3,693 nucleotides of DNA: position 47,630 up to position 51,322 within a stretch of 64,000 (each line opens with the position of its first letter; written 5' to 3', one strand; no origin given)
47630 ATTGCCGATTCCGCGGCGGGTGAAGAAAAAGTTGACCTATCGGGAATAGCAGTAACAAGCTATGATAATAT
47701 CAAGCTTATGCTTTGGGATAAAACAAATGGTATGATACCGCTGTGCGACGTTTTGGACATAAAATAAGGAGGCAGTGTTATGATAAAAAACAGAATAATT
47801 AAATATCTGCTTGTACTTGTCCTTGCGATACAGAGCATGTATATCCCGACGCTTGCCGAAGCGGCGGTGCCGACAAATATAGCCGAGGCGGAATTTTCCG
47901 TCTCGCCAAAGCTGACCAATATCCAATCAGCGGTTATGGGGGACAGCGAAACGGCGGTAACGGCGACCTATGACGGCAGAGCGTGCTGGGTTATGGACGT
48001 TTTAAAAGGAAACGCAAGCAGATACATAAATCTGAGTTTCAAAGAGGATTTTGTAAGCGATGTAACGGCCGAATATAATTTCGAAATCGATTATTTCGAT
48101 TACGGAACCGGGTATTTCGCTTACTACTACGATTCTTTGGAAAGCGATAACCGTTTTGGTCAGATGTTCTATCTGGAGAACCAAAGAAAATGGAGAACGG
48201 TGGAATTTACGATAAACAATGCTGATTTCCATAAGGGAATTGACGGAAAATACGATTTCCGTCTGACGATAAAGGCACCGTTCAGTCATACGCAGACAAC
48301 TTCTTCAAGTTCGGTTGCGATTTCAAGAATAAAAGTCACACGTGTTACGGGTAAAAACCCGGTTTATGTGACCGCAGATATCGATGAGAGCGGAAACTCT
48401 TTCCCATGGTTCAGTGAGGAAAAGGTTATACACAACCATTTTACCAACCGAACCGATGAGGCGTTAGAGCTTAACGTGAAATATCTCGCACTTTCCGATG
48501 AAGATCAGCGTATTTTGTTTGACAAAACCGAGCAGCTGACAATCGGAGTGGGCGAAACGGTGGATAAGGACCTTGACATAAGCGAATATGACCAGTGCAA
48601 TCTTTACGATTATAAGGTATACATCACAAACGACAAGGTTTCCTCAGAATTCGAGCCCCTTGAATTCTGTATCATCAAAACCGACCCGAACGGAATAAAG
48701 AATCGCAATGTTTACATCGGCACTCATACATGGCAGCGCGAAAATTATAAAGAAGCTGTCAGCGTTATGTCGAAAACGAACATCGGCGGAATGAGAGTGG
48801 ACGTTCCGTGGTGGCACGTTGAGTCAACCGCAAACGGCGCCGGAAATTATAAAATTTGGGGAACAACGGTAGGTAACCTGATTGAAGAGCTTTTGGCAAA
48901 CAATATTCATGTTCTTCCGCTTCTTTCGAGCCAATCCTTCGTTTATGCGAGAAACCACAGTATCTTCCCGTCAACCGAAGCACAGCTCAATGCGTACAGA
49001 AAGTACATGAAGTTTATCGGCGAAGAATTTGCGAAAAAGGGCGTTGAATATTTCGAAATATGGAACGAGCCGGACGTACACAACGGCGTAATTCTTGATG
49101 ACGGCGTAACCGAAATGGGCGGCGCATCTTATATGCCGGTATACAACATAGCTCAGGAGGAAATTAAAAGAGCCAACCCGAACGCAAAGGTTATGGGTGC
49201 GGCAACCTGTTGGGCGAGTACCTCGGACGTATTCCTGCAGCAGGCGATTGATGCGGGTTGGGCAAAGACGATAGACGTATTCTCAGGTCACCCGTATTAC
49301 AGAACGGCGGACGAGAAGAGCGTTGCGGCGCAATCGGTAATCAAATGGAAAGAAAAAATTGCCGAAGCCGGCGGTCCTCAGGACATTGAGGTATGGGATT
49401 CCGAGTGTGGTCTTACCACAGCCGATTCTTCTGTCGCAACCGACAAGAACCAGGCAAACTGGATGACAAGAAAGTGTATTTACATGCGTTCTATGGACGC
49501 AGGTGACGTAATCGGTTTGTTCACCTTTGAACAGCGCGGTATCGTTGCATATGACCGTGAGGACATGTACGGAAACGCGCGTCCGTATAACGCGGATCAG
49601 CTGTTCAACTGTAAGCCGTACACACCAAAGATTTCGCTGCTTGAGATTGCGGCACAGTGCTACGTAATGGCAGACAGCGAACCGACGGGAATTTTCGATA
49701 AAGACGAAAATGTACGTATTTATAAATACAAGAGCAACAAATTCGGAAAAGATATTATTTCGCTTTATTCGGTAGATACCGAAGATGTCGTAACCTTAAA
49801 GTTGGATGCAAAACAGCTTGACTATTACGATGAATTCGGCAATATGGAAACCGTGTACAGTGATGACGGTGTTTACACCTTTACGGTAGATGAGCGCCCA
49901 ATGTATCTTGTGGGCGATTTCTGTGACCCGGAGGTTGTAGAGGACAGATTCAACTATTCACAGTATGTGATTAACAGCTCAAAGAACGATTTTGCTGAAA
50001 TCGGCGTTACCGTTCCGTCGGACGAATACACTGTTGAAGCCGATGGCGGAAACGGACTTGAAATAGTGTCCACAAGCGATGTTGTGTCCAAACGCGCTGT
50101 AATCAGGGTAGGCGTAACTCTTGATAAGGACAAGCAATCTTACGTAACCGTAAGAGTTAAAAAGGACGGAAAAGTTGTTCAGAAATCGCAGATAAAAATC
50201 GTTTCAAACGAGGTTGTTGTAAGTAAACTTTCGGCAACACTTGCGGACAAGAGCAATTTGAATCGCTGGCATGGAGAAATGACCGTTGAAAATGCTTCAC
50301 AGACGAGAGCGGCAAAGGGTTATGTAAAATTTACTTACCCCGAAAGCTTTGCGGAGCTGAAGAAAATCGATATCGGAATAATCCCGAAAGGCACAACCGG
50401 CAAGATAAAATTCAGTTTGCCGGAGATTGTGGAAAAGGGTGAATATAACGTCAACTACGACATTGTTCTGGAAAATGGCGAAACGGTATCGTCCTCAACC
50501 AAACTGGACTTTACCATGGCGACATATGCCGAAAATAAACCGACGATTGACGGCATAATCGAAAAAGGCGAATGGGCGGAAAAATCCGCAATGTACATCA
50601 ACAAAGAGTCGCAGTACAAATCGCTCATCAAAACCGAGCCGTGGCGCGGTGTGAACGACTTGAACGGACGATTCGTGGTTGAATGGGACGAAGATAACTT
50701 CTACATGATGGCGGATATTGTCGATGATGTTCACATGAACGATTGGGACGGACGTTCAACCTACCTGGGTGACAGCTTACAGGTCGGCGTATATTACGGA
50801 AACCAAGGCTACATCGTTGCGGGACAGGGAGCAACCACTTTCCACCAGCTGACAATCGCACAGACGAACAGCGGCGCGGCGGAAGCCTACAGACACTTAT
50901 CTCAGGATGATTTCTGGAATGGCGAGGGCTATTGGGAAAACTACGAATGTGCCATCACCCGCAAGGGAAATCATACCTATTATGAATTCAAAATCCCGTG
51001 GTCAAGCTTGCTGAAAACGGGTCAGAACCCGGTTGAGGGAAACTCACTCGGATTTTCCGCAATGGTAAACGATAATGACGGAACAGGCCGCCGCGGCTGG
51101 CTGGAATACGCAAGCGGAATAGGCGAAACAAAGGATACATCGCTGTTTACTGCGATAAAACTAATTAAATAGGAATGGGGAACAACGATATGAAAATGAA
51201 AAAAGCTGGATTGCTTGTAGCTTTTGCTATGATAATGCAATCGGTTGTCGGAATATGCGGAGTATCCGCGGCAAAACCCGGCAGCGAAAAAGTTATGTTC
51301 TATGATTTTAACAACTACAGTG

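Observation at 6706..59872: Two permuted paralogous surface-glycan loci sit side by side and fill about 50 kb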

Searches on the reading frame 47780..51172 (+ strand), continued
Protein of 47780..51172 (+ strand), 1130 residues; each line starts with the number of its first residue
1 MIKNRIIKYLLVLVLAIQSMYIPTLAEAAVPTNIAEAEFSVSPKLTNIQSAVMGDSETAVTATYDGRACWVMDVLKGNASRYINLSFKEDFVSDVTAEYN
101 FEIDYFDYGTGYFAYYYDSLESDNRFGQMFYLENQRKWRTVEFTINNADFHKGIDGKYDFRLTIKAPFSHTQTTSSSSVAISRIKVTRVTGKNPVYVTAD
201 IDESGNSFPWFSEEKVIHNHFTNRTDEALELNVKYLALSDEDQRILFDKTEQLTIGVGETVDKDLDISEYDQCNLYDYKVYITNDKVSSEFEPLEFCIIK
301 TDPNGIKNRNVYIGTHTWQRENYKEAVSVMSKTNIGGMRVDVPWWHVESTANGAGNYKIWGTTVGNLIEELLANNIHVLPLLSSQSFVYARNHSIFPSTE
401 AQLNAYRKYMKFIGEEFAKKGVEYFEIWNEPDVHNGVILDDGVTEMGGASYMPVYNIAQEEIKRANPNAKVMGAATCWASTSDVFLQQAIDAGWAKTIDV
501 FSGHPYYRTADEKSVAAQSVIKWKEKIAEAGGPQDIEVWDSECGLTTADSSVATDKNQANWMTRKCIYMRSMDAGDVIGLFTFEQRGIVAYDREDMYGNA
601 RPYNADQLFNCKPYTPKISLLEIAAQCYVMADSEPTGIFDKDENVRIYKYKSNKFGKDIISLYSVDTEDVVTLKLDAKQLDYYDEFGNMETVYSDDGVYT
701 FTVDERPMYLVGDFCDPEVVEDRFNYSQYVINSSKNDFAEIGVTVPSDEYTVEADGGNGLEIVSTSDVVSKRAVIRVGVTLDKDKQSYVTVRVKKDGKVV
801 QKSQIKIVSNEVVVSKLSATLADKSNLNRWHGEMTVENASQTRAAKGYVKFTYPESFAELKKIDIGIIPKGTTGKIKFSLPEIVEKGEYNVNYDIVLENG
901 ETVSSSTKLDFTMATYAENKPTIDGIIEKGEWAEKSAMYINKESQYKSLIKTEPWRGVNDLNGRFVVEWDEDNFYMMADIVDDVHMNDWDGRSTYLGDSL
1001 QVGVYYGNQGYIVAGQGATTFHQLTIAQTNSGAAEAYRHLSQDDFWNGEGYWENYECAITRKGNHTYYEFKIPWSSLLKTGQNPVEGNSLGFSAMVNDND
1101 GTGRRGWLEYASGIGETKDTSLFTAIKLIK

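Call 45: predict_structure(alignment_id=A1)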
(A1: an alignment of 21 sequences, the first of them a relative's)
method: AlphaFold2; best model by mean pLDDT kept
length: 1130 residues; sequences in the alignment: 21
mean_pLDDT: 86.8   pTM: 0.79
mean pLDDT of the five models: 86.8, 86.8, 85.5, 84.8, 83.1
residues with pLDDT >= 90: 614; 70-90: 419; 50-70: 79; < 50: 18
segments of 3 or more residues with pLDDT < 50: 23-25, 431-436, 1013-1017
pLDDT, mean of each block of 10 residues (from residue 1): 67 74 50 90 91 82 82 82 93 90 87 92 90 80 92 90 86 84 95 90 95 94 92 93 88 94 95 94 86 94 93 92 94 95 90 88 94 95 87 79 93 95 86 52 71 92 96 72 82 91 80 83 91 91 85 88 92 92 90 88 87 94 96 90 91 95 91 94 95 93 93 90 91 92 94 92 92 95 88 94 92 90 87 93 93 85 92 92 84 90 85 90 88 89 68 61 91 94 80 81 75 51 85 82 60 84 91 86 85 86 73 68 82
secondary structure, 60 per line:
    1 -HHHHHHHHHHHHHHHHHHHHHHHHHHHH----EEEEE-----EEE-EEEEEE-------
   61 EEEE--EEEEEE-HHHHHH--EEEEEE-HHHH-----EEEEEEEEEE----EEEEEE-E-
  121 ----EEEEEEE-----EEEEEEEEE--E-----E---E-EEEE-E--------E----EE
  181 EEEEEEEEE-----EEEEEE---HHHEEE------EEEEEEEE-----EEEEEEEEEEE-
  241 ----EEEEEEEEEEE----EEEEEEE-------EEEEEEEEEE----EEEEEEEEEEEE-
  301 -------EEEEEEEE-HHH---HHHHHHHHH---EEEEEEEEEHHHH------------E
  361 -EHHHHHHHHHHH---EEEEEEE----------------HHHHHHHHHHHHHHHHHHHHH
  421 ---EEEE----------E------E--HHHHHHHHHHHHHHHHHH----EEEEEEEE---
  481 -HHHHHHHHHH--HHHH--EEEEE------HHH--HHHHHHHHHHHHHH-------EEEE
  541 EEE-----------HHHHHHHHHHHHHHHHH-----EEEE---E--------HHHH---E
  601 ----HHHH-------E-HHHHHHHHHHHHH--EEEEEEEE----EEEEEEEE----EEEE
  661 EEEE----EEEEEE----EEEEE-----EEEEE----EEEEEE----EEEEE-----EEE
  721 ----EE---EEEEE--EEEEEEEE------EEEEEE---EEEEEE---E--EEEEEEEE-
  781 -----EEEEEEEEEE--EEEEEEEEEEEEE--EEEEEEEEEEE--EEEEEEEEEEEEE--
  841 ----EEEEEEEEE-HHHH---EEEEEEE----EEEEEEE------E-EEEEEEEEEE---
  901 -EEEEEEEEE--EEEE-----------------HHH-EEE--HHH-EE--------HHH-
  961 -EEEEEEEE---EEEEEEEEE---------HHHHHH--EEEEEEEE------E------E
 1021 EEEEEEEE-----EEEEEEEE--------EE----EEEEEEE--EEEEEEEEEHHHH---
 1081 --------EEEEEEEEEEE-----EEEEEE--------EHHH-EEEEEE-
elements in order (helices of 4 or more, strands of 3 or more residues): H2-29 E34-38 E44-46 E48-53 E61-64 E67-72 H74-79 E82-87 H89-92 E98-107 E112-117 E125-131 E137-145 E160-163 E179-189 E195-200 E207-209 E216-223 E229-239 E245-255 E260-266 E274-283 E288-299 E308-315 H323-331 E335-343 H344-347 H363-373 E377-383 H400-420 E424-427 H448-465 E470-477 H482-491 H494-497 E500-504 H516-529 E537-543 H555-571 E577-580 H593-596 H605-608 H618-630 E633-640 E645-652 E657-664 E669-674 E679-683 E689-693 E698-703 E708-712 E718-720 E730-734 E737-744 E751-756 E760-765 E772-779 E786-795 E798-810 E813-823 E826-838 E845-853 H855-858 E862-868 E873-879 E888-897 E902-910 E913-916 E938-940 E962-969 E973-981 H991-996 E999-1006 E1020-1028 E1034-1041 E1056-1062 E1065-1073 H1074-1077 E1089-1099 E1105-1110 E1124-1129

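Call 49: fold_search(model_id=the predicted structure, library=pdb)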
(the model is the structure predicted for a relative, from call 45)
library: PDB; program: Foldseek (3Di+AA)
matches with E <= 10: 1827; with E <= 0.001: 586
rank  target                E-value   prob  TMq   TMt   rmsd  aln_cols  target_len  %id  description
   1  5jvk_A                1.5e-23  1.00  0.36  0.78   4.6       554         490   15  Structural insights into a family 39 glycoside hydrolase from the gut symbiont Bacteroides cellulosilyticus WH2. (released 2016-12-07)
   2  7nit_F                2.5e-21  1.00  0.21  0.19  25.6      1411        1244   10  X-ray structure of a multidomain BbgIII from Bifidobacterium bifidum (released 2021-12-22)
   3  7nit_A                1.2e-20  1.00  0.21  0.19  25.6      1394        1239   10  X-ray structure of a multidomain BbgIII from Bifidobacterium bifidum (released 2021-12-22)
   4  8q2h                  6.2e-20  1.00  0.20  0.19  23.9      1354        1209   10  beta-galactosidase from Bacillus circulans (released 2024-10-16)
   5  5uj6_B                1.5e-18  1.00  0.23  0.29  21.2      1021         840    9  Crystal Structure of Bacteroides Uniformis beta-glucuronidase (released 2017-06-28)
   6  6hpd                  3.5e-18  1.00  0.18  0.21  25.5      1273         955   10  The structure of a beta-glucuronidase from glycoside hydrolase family 2 (released 2019-07-24)
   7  5bx9                  5.8e-18  1.00  0.28  0.69   5.1       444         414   16  Structure of PslG from Pseudomonas aeruginosa (released 2015-10-07)
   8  6d8g_A                1.3e-17  1.00  0.22  0.28  22.2      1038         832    9  D341A D367A calcium binding mutant of Bacteroides uniformis beta-glucuronidase 2 (released 2018-10-17)
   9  6quc_A                2.1e-17  1.00  0.19  0.24  21.1       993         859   10  Truncated beta-galactosidase III from Bifidobacterium bifidum (released 2020-03-18)
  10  6qud                  2.2e-17  1.00  0.18  0.24  21.1       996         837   10  2-deoxy-galactose reaction intermediate of a Truncated beta-galactosidase III from Bifidobacterium bifidum (released 2020-03-18)
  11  8dhl_B                2.4e-17  1.00  0.22  0.28  23.4      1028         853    9  Tannerella forsythia beta-glucuronidase (L2) (released 2023-05-17)
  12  9y45_A                2.6e-17  1.00  0.18  0.20  26.0      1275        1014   10  His-tagged beta galactosidase (LacZ) on a Ni-NTA lipid monolayer grid (released 2025-11-26)
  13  4zn2_A                4.0e-17  1.00  0.29  0.72   4.8       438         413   15  Glycosyl hydrolase from Pseudomonas aeruginosa (released 2016-01-06)
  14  3vda_A                4.6e-17  1.00  0.18  0.20  26.2      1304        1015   10  E. coli (lacZ) beta-galactosidase (N460T) (released 2012-04-11)
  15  5t9g_A                6.9e-17  1.00  0.16  0.21  20.9       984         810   11  Crystal structure of BuGH2Cwt in complex with Galactoisofagomine (released 2017-09-13)
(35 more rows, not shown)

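Call 84: find_encoding_contigs(protein=P0011, flank=10000, max_places=2)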
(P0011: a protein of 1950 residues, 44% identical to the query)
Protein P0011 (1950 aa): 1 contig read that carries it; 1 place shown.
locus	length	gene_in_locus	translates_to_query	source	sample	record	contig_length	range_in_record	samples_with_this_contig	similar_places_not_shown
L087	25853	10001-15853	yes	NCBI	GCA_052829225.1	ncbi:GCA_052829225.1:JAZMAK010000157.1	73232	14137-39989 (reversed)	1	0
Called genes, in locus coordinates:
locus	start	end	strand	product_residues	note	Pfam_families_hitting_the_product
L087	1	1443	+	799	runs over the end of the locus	PF13205:Big_5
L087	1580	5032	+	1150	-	-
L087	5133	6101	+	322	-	PF05448:AXE1, PF12146:Hydrolase_4 (faint), PF00326:Peptidase_S9 (weak)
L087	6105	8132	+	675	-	PF13229:Beta_helix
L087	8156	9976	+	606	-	-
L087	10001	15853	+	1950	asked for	-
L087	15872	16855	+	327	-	-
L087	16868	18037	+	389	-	PF07470:Glyco_hydro_88 (faint)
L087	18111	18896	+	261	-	PF02811:PHP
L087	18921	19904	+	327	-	PF00149:Metallophos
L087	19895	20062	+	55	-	-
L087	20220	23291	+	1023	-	PF03065:Glyco_hydro_57, PF01074:Glyco_hydro_38N, PF09261:Alpha-mann_mid, PF07748:Glyco_hydro_38C, PF17677:Glyco_hydro38C2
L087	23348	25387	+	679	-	PF00933:Glyco_hydro_3, PF01915:Glyco_hydro_3_C, PF14310:Fn3-like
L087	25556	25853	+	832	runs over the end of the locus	PF17132:Glyco_hydro_106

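Call 85: find_encoding_contigs(protein=P0030, flank=8000, max_places=2)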
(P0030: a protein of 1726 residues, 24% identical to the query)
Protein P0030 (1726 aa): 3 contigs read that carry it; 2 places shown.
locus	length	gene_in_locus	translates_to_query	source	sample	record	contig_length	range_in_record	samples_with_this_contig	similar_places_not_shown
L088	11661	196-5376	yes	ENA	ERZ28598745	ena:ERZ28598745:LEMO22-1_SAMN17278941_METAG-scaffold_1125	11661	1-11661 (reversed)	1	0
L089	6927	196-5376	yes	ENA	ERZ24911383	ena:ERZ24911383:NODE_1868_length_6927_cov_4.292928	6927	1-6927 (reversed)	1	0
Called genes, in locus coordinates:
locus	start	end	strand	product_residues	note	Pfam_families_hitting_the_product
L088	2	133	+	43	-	?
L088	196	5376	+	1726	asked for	PF13204:Apiosidase, PF06452:CBM9_1, PF00395:SLH (weak)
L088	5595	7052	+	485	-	PF07705:CARDB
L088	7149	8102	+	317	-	PF01370:Epimerase, PF16363:GDP_Man_Dehyd (faint)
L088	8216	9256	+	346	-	PF00356:LacI, PF00532:Peripla_BP_1, PF13407:Peripla_BP_4, PF13377:Peripla_BP_3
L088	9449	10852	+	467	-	PF02952:Fucose_iso_C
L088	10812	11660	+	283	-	?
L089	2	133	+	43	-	?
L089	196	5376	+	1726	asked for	PF13204:Apiosidase, PF06452:CBM9_1, PF00395:SLH (weak)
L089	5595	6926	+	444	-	?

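Call 91: find_related_loci(query=A1, collection=metagenome_contigs, flank=10000)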
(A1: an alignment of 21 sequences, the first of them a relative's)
Query A1 (1130 aa) in metagenome_contigs; peptide patterns used: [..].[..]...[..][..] (x = any residue, [..] = any of these).
600 stretches matched a pattern (row limit reached: there are more); 140 encode a relative of the query (tblastn E <= 1e-3); the best 80 are kept; 80 distinct loci.
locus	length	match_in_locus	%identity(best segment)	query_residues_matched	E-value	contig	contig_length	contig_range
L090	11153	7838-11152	32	1-1109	4e-173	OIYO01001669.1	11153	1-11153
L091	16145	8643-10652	22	310-1002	9e-21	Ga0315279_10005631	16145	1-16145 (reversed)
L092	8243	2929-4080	23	302-711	1e-17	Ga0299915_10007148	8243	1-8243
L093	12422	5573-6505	27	283-598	9e-14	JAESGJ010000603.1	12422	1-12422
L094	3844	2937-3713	25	310-587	1e-12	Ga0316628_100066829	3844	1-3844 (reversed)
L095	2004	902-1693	25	400-674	1e-11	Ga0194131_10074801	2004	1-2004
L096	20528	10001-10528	26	396-567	1e-10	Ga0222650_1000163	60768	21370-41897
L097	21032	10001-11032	25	780-1128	3e-10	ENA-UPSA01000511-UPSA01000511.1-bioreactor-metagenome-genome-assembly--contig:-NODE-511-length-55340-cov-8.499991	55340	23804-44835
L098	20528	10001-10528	27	397-583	8e-10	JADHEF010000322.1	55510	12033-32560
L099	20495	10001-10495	26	400-567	2e-9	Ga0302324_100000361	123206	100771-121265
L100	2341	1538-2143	25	326-547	3e-9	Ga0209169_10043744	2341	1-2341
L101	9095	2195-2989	24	303-573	2e-8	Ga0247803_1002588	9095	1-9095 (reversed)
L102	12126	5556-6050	26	397-567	3e-8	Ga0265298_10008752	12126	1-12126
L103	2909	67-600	27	424-599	4e-8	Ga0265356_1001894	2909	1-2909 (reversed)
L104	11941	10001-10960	23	298-623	4e-8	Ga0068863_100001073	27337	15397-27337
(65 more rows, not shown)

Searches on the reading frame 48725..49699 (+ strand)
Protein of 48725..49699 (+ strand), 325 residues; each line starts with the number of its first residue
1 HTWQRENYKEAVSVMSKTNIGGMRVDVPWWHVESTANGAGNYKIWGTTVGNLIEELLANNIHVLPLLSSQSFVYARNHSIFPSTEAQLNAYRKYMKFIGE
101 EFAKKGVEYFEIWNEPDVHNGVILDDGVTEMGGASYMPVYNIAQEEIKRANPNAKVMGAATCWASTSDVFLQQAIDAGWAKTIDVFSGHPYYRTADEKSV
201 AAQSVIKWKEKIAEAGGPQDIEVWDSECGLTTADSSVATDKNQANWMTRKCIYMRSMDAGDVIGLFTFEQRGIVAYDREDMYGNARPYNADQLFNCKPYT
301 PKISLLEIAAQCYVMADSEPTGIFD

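Call 87: search_protein_families(library=pfam, proteins=[window:48725-49699:+], max_evalue=5)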
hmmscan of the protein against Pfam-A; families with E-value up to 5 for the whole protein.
window:48725-49699:+ (325 aa): 4 families
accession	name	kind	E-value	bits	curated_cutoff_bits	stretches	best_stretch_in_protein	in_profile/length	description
PF01229.23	Glyco_hydro_39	-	3.4e-06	26.6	26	1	92-199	136-234/472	Glycosyl hydrolases family 39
PF00150.24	Cellulase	-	0.00038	20.5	23.5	1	3-248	17-257/272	Cellulase (glycosyl hydrolase family 5)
PF10982.13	DUF2789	-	0.18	12.5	27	1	153-185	36-70/75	Protein of unknown function (DUF2789)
PF12891.13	Glyco_hydro_44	-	0.18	12.2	25.1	1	89-176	99-183/223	Glycoside hydrolase family 44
